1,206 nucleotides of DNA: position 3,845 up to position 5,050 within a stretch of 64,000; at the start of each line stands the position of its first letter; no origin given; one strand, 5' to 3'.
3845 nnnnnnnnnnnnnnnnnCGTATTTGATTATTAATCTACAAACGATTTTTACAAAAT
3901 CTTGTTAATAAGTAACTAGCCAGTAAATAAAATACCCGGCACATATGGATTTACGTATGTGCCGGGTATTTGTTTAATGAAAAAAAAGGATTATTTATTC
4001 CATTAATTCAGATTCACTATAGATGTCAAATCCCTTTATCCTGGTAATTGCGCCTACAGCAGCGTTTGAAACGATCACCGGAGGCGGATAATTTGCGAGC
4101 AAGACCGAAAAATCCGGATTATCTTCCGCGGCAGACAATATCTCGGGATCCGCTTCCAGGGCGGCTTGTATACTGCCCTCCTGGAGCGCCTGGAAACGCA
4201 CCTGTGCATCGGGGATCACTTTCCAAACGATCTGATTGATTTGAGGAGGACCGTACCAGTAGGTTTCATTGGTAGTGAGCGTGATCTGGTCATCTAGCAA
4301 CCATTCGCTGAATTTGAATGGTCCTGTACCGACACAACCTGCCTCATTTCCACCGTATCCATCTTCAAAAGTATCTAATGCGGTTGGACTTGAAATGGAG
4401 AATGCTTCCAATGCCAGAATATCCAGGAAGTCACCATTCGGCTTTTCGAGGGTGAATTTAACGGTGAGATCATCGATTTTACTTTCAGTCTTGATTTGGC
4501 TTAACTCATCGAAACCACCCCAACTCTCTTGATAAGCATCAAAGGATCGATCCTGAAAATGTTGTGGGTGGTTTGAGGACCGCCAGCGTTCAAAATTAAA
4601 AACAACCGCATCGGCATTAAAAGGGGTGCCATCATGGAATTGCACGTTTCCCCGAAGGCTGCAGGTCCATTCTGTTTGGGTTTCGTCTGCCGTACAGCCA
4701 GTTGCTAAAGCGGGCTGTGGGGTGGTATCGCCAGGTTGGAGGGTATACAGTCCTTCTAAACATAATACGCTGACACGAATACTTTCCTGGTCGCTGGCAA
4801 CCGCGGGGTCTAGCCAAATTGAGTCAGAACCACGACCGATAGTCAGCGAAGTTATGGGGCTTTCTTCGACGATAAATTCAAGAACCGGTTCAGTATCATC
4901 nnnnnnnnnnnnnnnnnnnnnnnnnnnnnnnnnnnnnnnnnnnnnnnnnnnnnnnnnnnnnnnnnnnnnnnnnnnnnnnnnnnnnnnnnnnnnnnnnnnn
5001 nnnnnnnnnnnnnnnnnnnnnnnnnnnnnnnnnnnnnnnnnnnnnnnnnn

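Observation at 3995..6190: Predicted pseudokinase with a half solute-binding-protein ectodomain next to a Dpp-like transporter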

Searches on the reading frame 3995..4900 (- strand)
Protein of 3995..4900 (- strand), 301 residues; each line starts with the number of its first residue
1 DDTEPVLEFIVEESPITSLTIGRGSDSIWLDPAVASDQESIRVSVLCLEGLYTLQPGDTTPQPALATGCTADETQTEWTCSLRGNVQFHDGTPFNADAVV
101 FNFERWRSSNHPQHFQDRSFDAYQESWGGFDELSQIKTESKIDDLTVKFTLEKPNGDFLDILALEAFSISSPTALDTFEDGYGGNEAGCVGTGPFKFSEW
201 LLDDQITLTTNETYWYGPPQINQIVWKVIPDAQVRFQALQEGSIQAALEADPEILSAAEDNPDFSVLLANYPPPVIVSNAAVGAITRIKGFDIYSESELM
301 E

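Call 15: search_solved_structures(query=window:3995-4870:-, max_evalue=0.001, show_alignments=2)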
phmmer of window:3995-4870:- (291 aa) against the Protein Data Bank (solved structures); distinct sequences matched with E-value up to 0.001: 65 (the best 60 are shown).
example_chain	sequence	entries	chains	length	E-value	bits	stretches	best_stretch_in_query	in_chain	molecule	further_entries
3tpa_A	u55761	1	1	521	1.3e-25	93.1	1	18-235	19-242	Heme-binding protein A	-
6ofq_A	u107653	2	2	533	1.6e-25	92.9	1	9-236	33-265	Heme-binding protein A / AI-2 binding protein A | Heme-binding protein A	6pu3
3m8u_A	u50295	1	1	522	6.4e-24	87.6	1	22-234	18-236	Heme-binding protein A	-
1dpp_A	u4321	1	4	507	1.9e-23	86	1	41-246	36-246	DIPEPTIDE BINDING PROTEIN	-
1dpe_A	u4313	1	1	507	2e-23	85.9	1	41-246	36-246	DIPEPTIDE-BINDING PROTEIN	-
8z1z_F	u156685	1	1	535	2.1e-23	85.9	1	41-246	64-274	Dipeptide-binding protein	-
8z1y_F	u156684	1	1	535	2.1e-23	85.9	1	41-246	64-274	Dipeptide-binding protein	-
1uqw_A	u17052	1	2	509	2.8e-21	78.9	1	10-256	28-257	PUTATIVE BINDING PROTEIN YLIB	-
8upi_A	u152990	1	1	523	3.7e-21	78.5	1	9-237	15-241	Peptide ABC transporter substrate-binding protein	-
5f1q_A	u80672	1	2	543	5.5e-20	74.7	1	40-246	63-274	Periplasmic dipeptide transport protein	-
5u4o_A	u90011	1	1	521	2.3e-19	72.6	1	9-233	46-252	ABC transporter substrate-binding protein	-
8ay0_A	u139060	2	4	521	2.9e-17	65.7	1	19-238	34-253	Dipeptide-binding protein DppE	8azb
5za4_A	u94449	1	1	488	5.8e-15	58.2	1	18-242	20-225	Putative ABC transporter periplasmic binding protein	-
5z99_A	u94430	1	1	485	5.9e-15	58.1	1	18-242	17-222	Putative ABC transporter periplasmic binding protein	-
5yyb_A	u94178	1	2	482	6.2e-15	58.1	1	18-242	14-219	Putative ABC transporter periplasmic binding protein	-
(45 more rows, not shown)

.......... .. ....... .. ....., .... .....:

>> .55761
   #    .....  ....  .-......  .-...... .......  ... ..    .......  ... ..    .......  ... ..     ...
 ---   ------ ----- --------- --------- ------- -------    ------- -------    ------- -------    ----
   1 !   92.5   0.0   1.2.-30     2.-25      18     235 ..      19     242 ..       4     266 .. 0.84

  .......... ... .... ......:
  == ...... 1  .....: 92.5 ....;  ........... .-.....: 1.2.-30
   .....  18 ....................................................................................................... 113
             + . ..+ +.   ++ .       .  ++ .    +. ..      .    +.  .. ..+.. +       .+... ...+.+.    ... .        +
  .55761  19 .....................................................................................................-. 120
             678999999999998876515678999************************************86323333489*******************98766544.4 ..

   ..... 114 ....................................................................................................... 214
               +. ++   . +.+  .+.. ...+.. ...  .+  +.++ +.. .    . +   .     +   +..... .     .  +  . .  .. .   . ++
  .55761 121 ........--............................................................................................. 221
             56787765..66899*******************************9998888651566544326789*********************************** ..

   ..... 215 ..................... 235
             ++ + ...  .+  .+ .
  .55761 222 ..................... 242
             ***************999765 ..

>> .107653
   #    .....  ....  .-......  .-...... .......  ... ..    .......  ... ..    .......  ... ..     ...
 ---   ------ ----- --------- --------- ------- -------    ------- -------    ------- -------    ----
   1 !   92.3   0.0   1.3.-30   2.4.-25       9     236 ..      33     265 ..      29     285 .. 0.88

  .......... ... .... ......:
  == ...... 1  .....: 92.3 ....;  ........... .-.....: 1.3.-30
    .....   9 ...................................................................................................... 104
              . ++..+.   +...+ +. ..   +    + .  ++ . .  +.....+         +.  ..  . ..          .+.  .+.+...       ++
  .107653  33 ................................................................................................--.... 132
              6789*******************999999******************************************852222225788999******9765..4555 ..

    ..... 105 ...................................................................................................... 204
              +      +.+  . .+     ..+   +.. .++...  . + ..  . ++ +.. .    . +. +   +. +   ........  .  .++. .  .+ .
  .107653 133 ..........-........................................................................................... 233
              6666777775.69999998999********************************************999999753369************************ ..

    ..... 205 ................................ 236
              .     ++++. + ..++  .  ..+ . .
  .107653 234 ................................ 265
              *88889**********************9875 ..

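Call 20: find_homologous_proteins(query=window:3995-4900:-, max_evalue=1e-10)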
Query window:3995-4900:- (301 aa): 1728 proteins with E <= 1e-10 among 5043 candidates; the best 120 are listed.
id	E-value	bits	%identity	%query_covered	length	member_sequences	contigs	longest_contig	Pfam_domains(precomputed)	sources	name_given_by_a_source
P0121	7.3e-99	349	58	85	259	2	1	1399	PF00496.28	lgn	-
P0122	5.2e-81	290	57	73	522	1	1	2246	PF00496.28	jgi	jgi:peptide/nickel transport system substrate-binding protein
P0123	2.8e-80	288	52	83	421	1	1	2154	PF00496.28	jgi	-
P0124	8.3e-80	286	51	83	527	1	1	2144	PF00496.28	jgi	jgi:peptide/nickel transport system substrate-binding protein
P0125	2.1e-79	285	57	73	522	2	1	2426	PF00496.28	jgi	jgi:peptide/nickel transport system substrate-binding protein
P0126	1.6e-78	282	53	77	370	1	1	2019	PF00496.28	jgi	jgi:peptide/nickel transport system substrate-binding protein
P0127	7.9e-78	279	50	83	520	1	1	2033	PF00496.28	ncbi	-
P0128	2.1e-75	272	51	82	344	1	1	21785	PF00496.28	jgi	jgi:peptide/nickel transport system substrate-binding protein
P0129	3.4e-73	264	52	76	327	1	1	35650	PF00496.28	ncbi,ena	-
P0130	4.3e-73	264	51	77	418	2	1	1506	PF00496.28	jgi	jgi:peptide/nickel transport system substrate-binding protein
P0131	5.5e-73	264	49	83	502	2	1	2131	PF00496.28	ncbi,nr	ncbi:MAG: ABC transporter substrate-binding protein, partial [Chloroflexi bacterium]|nr:ABC transpor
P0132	2.5e-72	261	51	83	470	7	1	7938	PF00496.28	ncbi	-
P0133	1.7e-70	255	55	68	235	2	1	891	PF00496.28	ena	-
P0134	8.1e-70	253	53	74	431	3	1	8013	PF00496.28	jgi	-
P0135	1.2e-69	253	53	73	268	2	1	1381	PF00496.28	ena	-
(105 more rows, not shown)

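Call 23: find_encoding_contigs(protein=P0121, flank=5000, max_places=4)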
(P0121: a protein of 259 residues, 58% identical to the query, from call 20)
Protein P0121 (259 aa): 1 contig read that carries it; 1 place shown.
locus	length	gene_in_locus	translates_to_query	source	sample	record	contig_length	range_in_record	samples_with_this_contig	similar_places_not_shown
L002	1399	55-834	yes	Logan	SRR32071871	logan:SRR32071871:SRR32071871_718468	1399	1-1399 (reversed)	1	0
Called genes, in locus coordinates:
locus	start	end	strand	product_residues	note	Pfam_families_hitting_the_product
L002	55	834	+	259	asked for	PF00496:SBP_bac_5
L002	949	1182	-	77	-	-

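Call 45: predict_structure(alignment_id=A2)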
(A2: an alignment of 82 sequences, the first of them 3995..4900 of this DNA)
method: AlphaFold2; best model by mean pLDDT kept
length: 301 residues; sequences in the alignment: 82
mean_pLDDT: 89.3   pTM: 0.87
mean pLDDT of the five models: 89.3, 89.1, 88.7, 87.3, 86.6
residues with pLDDT >= 90: 228; 70-90: 39; 50-70: 17; < 50: 17
segments of 3 or more residues with pLDDT < 50: 7-12, 292-301
pLDDT, mean of each block of 10 residues (from residue 1): 49 74 96 93 95 89 97 98 98 99 97 92 96 98 99 98 97 97 97 98 98 92 96 95 90 91 82 72 69 42 37
secondary structure, 60 per line:
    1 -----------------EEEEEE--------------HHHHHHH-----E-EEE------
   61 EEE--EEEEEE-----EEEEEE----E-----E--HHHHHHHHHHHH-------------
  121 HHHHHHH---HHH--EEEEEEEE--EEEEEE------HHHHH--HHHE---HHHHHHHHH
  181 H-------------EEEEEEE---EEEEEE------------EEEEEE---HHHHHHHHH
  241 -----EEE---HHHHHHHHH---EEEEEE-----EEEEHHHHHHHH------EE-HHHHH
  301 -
elements in order: E18-23 H38-44 E52-54 E61-63 E66-71 E77-82 H96-107 H121-127 E136-143 E146-151 H158-162 H172-181 E195-201 E205-210 E223-228 H232-240 E246-248 H252-260 E264-269 E275-278 H279-286 H296-300

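Call 48: fold_search(model_id=the predicted structure, library=pdb)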
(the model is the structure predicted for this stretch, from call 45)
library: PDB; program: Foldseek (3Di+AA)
matches with E <= 10: 340; with E <= 0.001: 167
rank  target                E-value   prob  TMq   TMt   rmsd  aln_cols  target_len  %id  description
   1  6ofq_A                1.4e-25  1.00  0.71  0.42   3.3       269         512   30  ABC transporter-associated periplasmic binding protein DppA from Helicobacter pylori in complex with peptide STSA (released 2019-08-21)
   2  1uqw_A                2.6e-24  1.00  0.73  0.46   2.1       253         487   29  Crystal structure of yliB protein from escherichia coi (released 2003-10-22)
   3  3m8u                  3.8e-24  1.00  0.74  0.45   2.9       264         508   28  Crystal structure of glutathione-binding protein A (GbpA) from Haemophilus parasuis SH0165 in complex with glutathione d (released 2010-07-14)
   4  1dpe                  5.5e-24  1.00  0.75  0.46   2.9       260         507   27  DIPEPTIDE-BINDING PROTEIN (released 1996-08-17)
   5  1dpp_A                6.3e-24  1.00  0.75  0.45   2.9       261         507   28  DIPEPTIDE BINDING PROTEIN COMPLEX WITH GLYCYL-L-LEUCINE (released 1995-12-07)
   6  3tpa                  1.4e-23  1.00  0.74  0.45   3.0       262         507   29  Structure of HbpA2 from Haemophilus parasuis (released 2011-11-30)
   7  5u4o                  1.5e-23  1.00  0.71  0.45   2.4       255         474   29  A 2.05A X-Ray Structureof A Bacterial Extracellular Solute-binding Protein, family 5 for Bacillus anthracis str. Ames (released 2017-03-08)
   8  5f1q_B                4.0e-23  1.00  0.75  0.45   2.9       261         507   25  Crystal Structure of Periplasmic Dipeptide Transport Protein from Yersinia pestis (released 2015-12-23)
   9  5f1q_A                5.5e-23  1.00  0.75  0.45   2.8       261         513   25  Crystal Structure of Periplasmic Dipeptide Transport Protein from Yersinia pestis (released 2015-12-23)
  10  4qfl_A                3.1e-22  1.00  0.75  0.45   2.1       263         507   23  Crystal structure of dipeptide binding protein from pseudoalteromonas sp. SM9913 in complex with Ala-Phe (released 2015-01-28)
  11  4qfk_A                6.9e-22  1.00  0.74  0.45   2.4       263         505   23  Crystal structure of dipeptide binding protein from pseudoalteromonas sp. SM9913 (released 2015-01-28)
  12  8z1z_F                3.7e-21  1.00  0.76  0.46   2.6       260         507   26  Cryo-EM structure of Escherichia coli DppAR383D+D436RBCDF in pre-catalytic state (released 2025-04-16)
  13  1xoc_A                6.1e-21  1.00  0.70  0.43   2.9       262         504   22  The structure of the oligopeptide-binding protein, AppA, from Bacillus subtilis in complex with a nonapeptide. (released 2005-01-25)
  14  5isu                  7.8e-21  1.00  0.71  0.45   2.8       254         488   22  2.2 Angstrom Crystal Structure of ABC Transporter Substrate Binding Protein CtaP (Lmo0135) from Listeria monocytogenes. (released 2016-03-23)
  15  8upi                  1.1e-20  1.00  0.71  0.44   3.2       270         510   24  Structure of a periplasmic peptide binding protein from Mesorhizobium sp. AP09 bound to aminoserine (released 2023-11-08)
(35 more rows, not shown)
